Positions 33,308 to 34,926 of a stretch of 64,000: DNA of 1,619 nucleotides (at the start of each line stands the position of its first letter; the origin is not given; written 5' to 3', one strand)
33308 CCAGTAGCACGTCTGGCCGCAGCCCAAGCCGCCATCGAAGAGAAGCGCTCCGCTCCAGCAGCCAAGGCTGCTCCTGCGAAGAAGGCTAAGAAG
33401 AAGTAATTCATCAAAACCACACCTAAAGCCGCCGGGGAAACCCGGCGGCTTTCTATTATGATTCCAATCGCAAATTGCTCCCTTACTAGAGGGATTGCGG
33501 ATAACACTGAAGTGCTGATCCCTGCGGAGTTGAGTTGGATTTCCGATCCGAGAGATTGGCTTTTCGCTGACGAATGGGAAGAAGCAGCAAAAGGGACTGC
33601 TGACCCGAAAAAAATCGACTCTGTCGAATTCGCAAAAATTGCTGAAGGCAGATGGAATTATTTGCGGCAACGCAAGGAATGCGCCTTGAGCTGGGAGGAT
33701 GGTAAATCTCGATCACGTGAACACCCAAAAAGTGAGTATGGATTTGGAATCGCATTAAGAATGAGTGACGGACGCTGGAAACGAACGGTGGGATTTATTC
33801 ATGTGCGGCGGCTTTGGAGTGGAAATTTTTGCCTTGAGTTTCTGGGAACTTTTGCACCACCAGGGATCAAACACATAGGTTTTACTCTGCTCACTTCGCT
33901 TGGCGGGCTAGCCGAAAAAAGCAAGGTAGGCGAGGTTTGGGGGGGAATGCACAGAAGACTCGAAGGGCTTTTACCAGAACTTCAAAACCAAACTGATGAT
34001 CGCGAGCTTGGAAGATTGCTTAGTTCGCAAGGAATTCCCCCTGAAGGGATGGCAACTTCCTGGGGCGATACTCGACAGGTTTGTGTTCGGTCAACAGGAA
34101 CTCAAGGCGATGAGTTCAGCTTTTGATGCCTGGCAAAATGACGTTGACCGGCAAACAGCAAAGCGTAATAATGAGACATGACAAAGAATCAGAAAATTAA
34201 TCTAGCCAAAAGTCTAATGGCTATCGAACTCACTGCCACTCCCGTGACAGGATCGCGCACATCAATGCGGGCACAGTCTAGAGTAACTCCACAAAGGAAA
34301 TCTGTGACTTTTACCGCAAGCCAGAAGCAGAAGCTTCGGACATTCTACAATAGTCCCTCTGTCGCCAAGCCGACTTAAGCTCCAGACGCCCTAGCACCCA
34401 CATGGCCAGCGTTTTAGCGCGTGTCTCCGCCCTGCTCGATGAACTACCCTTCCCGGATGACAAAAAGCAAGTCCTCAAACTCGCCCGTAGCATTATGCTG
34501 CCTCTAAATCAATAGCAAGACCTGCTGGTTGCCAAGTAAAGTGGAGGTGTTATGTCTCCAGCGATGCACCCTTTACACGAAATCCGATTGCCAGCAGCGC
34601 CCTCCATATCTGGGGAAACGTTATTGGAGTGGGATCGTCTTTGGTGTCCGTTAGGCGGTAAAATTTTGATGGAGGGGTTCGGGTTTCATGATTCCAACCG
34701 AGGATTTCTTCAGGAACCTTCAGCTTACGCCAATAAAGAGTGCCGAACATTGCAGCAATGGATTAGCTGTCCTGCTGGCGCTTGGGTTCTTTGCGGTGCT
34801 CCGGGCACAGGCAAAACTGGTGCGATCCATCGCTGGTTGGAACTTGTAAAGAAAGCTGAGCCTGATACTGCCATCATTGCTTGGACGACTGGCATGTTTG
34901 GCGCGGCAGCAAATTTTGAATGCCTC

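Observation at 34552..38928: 1458-aa NACHT NTPase with inverted architecture: NTPase first, long helical sensor-like region, acidic linker, C-terminal PD-(D/E)xK-like motif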

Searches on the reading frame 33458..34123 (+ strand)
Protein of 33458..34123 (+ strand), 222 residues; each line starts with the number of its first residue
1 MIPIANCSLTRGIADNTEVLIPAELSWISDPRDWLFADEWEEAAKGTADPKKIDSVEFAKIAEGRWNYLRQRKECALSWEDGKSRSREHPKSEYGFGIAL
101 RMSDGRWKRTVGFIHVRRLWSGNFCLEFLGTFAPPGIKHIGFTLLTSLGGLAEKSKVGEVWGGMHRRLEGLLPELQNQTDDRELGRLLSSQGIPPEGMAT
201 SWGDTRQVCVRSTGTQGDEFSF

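Call 7: search_protein_families(library=pfam, proteins=[window:33458-34123:+], max_evalue=0.1)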
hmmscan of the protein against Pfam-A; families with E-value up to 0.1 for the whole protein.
window:33458-34123:+ (222 aa): 0 families

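Call 8: search_protein_families(library=padloc, proteins=[window:33458-34123:+], max_evalue=0.1)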
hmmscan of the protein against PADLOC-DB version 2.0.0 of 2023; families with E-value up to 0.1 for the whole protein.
window:33458-34123:+ (222 aa): 0 families

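Call 9: search_protein_families(library=ncbifam, proteins=[window:33458-34123:+], max_evalue=0.1)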
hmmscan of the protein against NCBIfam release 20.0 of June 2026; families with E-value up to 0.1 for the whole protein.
window:33458-34123:+ (222 aa): 0 families

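Call 71: find_homologous_proteins(query=window:33458-34123:+, max_evalue=0.001)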
Query window:33458-34123:+ (222 aa): 2 proteins with E <= 0.001 among 414 candidates.
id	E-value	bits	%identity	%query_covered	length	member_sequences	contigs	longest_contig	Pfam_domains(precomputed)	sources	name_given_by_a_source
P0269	8.8e-150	515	100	100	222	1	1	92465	-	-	-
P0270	6.4e-73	264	67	80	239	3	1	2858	-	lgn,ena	-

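Call 72: search_protein_families(library=phrogs, proteins=[window:33458-34123:+], max_evalue=1)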
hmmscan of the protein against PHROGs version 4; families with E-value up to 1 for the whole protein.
window:33458-34123:+ (222 aa): 0 families

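Call 73: find_encoding_contigs(protein=P0270, flank=5000, max_places=3)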
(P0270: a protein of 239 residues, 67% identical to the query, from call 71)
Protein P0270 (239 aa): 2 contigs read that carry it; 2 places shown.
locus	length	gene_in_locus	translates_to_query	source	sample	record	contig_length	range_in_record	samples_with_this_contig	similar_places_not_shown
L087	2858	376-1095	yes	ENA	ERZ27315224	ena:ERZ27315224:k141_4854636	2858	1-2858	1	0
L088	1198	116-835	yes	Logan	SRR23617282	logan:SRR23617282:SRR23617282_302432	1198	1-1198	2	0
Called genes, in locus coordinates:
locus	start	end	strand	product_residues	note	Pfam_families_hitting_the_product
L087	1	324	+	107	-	?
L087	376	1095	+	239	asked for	-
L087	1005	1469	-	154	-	-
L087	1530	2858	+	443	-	?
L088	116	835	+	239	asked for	-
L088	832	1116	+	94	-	-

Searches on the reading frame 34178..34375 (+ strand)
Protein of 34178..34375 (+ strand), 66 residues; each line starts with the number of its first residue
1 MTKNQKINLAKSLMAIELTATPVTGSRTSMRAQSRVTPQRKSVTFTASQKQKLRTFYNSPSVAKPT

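Call 7: search_protein_families(library=pfam, proteins=[window:34178-34375:+], max_evalue=0.1)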
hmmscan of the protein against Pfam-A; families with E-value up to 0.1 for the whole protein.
window:34178-34375:+ (66 aa): 1 family
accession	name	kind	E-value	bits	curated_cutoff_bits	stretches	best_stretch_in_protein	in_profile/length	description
PF13101.12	DUF3945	-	0.092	12.9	21.9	0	22-54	2-35/50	Protein of unknown function (DUF3945)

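Call 8: search_protein_families(library=padloc, proteins=[window:34178-34375:+], max_evalue=0.1)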
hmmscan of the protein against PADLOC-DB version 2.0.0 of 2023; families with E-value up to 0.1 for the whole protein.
window:34178-34375:+ (66 aa): 0 families

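Call 9: search_protein_families(library=ncbifam, proteins=[window:34178-34375:+], max_evalue=0.1)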
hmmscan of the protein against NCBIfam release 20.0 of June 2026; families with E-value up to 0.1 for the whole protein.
window:34178-34375:+ (66 aa): 0 families

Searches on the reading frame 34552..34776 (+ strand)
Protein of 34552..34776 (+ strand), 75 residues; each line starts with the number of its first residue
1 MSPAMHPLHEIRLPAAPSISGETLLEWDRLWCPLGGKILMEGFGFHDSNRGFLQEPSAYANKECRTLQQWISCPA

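Call 21: search_protein_families(library=ncbifam, proteins=[window:34552-34776:+], max_evalue=10)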
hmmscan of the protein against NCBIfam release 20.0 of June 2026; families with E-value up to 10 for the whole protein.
window:34552-34776:+ (75 aa): 0 families

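Call 22: search_protein_families(library=pfam, proteins=[window:34552-34776:+], max_evalue=10)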
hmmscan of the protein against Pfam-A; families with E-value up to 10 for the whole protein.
window:34552-34776:+ (75 aa): 0 families
